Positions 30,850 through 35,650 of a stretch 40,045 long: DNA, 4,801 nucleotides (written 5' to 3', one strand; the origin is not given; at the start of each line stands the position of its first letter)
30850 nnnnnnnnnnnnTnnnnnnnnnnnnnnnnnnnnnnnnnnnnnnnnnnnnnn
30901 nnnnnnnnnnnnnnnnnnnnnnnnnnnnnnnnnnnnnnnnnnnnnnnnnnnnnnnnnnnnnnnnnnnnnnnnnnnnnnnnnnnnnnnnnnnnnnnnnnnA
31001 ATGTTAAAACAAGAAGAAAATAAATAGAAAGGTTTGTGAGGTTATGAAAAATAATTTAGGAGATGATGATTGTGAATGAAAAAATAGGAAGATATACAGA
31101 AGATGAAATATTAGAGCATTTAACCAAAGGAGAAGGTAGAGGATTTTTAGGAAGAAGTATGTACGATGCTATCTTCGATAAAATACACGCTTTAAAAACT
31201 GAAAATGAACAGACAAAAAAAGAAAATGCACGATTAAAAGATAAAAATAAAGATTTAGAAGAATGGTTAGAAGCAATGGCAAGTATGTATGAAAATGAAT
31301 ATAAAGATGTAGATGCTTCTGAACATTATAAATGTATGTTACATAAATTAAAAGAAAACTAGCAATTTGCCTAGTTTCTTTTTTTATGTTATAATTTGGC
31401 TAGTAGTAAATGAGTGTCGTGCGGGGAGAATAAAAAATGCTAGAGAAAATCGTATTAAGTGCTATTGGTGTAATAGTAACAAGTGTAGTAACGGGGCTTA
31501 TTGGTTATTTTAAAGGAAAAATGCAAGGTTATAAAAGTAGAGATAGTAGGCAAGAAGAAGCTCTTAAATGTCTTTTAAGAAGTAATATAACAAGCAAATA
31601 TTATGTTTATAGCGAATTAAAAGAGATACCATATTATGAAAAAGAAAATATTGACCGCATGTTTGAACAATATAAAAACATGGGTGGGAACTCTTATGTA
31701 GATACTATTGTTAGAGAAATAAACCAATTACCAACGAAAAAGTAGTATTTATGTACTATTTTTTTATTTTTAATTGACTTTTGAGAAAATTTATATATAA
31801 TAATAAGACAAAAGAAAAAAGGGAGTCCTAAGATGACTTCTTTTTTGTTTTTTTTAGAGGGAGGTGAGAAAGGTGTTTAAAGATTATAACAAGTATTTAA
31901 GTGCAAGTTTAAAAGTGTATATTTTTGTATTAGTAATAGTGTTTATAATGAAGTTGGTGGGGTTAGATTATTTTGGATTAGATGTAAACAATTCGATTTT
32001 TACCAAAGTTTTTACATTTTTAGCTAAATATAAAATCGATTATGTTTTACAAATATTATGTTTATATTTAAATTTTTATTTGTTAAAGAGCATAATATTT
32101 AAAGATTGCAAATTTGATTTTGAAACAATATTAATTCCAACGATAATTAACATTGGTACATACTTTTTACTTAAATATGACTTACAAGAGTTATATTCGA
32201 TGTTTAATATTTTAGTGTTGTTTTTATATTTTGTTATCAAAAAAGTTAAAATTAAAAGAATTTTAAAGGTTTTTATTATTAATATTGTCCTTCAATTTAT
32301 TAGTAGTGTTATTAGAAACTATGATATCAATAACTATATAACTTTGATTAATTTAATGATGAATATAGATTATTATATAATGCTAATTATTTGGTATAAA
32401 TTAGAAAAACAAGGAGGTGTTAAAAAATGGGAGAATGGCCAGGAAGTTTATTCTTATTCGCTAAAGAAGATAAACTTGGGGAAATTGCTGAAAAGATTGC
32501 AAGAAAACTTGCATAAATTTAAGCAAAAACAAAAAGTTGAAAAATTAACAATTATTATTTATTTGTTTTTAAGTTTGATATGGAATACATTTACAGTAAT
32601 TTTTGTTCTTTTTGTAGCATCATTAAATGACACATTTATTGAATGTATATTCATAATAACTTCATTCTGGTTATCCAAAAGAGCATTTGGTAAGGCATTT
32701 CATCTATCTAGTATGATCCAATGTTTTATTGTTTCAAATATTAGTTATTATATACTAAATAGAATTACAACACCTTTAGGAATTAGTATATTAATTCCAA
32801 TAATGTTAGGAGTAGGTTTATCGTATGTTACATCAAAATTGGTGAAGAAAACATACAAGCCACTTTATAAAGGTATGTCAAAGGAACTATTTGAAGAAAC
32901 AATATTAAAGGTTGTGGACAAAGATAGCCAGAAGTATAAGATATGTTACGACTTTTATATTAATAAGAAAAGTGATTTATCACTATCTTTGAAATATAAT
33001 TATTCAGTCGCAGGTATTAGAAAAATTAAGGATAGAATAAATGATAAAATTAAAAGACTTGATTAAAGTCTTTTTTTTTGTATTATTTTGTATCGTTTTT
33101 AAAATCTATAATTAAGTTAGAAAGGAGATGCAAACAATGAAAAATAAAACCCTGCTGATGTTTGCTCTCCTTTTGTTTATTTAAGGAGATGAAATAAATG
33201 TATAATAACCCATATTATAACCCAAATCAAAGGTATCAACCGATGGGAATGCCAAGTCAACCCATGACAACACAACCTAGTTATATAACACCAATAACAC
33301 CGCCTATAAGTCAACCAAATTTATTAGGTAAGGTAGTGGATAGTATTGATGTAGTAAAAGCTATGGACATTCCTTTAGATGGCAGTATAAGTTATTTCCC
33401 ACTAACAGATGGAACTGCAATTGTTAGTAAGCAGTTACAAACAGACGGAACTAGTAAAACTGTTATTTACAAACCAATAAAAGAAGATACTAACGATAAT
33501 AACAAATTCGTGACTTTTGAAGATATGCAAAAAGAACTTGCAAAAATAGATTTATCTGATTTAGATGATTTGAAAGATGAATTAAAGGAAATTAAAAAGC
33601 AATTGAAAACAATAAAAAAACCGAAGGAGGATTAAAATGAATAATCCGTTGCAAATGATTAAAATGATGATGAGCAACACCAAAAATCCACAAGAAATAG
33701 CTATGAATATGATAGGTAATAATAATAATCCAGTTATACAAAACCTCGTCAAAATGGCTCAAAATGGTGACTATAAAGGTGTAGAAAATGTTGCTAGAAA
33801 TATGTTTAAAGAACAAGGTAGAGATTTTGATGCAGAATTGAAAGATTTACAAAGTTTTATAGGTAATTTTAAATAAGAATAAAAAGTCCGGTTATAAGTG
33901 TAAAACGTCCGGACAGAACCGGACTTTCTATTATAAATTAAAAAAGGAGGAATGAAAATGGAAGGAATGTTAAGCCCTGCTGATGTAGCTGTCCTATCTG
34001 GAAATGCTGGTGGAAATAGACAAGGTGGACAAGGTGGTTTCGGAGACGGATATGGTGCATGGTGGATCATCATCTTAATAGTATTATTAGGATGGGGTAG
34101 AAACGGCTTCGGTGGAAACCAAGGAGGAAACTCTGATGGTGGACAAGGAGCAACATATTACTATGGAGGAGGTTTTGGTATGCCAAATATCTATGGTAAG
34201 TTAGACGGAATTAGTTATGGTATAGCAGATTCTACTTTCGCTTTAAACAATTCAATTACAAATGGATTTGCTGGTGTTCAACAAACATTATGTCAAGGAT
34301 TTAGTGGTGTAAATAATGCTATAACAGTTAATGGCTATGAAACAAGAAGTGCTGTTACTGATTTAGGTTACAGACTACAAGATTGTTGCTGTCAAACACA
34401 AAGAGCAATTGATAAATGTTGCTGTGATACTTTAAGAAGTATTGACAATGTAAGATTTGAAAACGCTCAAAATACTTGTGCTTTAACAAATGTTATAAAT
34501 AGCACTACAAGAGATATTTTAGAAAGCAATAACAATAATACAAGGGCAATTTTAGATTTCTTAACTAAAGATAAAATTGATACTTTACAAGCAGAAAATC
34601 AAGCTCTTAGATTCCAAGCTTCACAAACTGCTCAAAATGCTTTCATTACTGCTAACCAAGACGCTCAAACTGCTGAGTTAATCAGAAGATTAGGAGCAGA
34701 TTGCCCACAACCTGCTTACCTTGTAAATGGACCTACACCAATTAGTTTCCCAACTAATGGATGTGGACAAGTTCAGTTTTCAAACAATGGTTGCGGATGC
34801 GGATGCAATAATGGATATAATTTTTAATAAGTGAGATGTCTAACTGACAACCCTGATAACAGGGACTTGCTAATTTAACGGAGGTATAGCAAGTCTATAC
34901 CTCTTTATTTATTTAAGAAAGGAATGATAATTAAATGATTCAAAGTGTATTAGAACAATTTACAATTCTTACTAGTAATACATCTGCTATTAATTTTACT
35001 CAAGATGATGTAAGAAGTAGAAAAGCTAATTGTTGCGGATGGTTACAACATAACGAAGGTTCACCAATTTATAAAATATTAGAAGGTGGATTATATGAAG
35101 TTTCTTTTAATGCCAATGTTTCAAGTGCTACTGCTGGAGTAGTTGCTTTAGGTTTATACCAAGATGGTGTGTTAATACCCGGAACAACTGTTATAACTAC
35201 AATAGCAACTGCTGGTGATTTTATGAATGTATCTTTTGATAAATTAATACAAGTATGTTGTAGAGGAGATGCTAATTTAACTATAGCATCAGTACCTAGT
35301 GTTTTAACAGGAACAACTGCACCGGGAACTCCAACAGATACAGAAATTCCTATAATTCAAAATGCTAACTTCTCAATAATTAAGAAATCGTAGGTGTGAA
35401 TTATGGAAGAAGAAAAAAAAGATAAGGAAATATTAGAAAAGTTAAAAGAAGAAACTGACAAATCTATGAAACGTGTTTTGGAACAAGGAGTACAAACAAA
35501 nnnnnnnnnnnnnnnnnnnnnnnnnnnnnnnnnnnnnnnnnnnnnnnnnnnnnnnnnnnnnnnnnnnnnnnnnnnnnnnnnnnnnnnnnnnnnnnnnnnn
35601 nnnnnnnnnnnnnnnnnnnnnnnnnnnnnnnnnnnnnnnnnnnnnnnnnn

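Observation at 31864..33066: Polytopic membrane protein carrying the AgrB catalytic His/Cys spacing, without an adjacent AgrD/AgrC/AgrA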

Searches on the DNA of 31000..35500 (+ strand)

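Call 6: search_dna_similar(query=window:31000-35500:+, collection=phages, mode=near, max_rows=20)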
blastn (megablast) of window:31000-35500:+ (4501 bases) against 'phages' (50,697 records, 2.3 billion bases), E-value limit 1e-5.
No match.

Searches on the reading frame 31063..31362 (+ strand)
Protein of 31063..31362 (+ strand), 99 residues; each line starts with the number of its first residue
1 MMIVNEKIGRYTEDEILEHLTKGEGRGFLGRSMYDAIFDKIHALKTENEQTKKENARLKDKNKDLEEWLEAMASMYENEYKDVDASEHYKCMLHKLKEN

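Call 12: search_protein_families(library=pfam, proteins=[window:31063-31362:+], max_evalue=0.1)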
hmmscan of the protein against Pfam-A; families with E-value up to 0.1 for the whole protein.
window:31063-31362:+ (99 aa): 10 families
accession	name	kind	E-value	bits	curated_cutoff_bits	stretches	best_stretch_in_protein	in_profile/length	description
PF06005.17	ZapB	-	7.7e-05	23.5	31.5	1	36-72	15-51/71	Cell division protein ZapB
PF04977.20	DivIC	-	0.0029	17.8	28.9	1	34-68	19-56/80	Septum formation initiator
PF21924.1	XRCC4_CC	-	0.0078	16.7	27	1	38-79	15-56/78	XRCC4 coiled-coil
PF17253.7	DUF5320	-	0.017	16.7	27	1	22-75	44-95/99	Family of unknown function (DUF5320)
PF06156.18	YabA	-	0.021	15.8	30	1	36-86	19-69/103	Initiation control protein YabA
PF05377.16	FlaC_arch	-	0.028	15.3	27.8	1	39-77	7-45/55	Flagella accessory protein C (FlaC)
PF24693.1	DUF7660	-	0.032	14.8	27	1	46-90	14-60/73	Family of unknown function (DUF7660)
PF10186.14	ATG14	-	0.032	13.8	33.2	1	35-79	79-123/347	Vacuolar sorting 38 and autophagy-related subunit 14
PF25443.1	ANG-1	-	0.044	14.4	28.5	1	44-84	12-52/105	ANG-1-like domain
PF11382.13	MctB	-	0.099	12.7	25.6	0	25-74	25-74/306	Copper transport outer membrane protein, MctB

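Call 13: search_protein_families(library=phrogs, proteins=[window:31063-31362:+], max_evalue=0.01)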
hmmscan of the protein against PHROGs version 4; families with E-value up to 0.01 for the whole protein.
window:31063-31362:+ (99 aa): 3 families
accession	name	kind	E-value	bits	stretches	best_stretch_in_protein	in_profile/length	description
phrog_3671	-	unknown function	0.00038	21.6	1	31-70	42-81/87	-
phrog_739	-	lysis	0.0062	17.7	1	37-80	25-68/122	Rz-like spanin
phrog_1273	-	unknown function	0.0087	17.4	1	37-96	33-90/103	-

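Call 60: search_protein_families(library=padloc, proteins=[window:31063-31362:+], max_evalue=0.01)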
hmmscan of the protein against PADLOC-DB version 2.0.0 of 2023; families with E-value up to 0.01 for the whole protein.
window:31063-31362:+ (99 aa): 2 families
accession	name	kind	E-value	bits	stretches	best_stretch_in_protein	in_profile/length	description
PDLC01669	Cas12e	-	0.00082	15.4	1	7-94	391-480/967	CAS-V-E; effector__SPE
PDLC01671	Cas12e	-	0.00082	15.4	1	7-94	391-480/967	Cas12e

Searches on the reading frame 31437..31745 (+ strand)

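Call 12: search_protein_families(library=pfam, proteins=[window:31437-31745:+], max_evalue=0.1)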
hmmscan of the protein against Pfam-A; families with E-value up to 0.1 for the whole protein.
window:31437-31745:+ (102 aa): 0 families

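Call 13: search_protein_families(library=phrogs, proteins=[window:31437-31745:+], max_evalue=0.01)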
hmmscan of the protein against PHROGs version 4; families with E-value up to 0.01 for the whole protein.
window:31437-31745:+ (102 aa): 2 families
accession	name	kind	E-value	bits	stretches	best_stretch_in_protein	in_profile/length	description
phrog_4105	-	unknown function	8.1e-21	75.2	1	12-102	9-100/103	-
phrog_4257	-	unknown function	1.9e-05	25.9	1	68-101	101-134/138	-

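Call 60: search_protein_families(library=padloc, proteins=[window:31437-31745:+], max_evalue=0.01)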
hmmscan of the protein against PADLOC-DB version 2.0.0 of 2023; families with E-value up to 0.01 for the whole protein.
window:31437-31745:+ (102 aa): 0 families
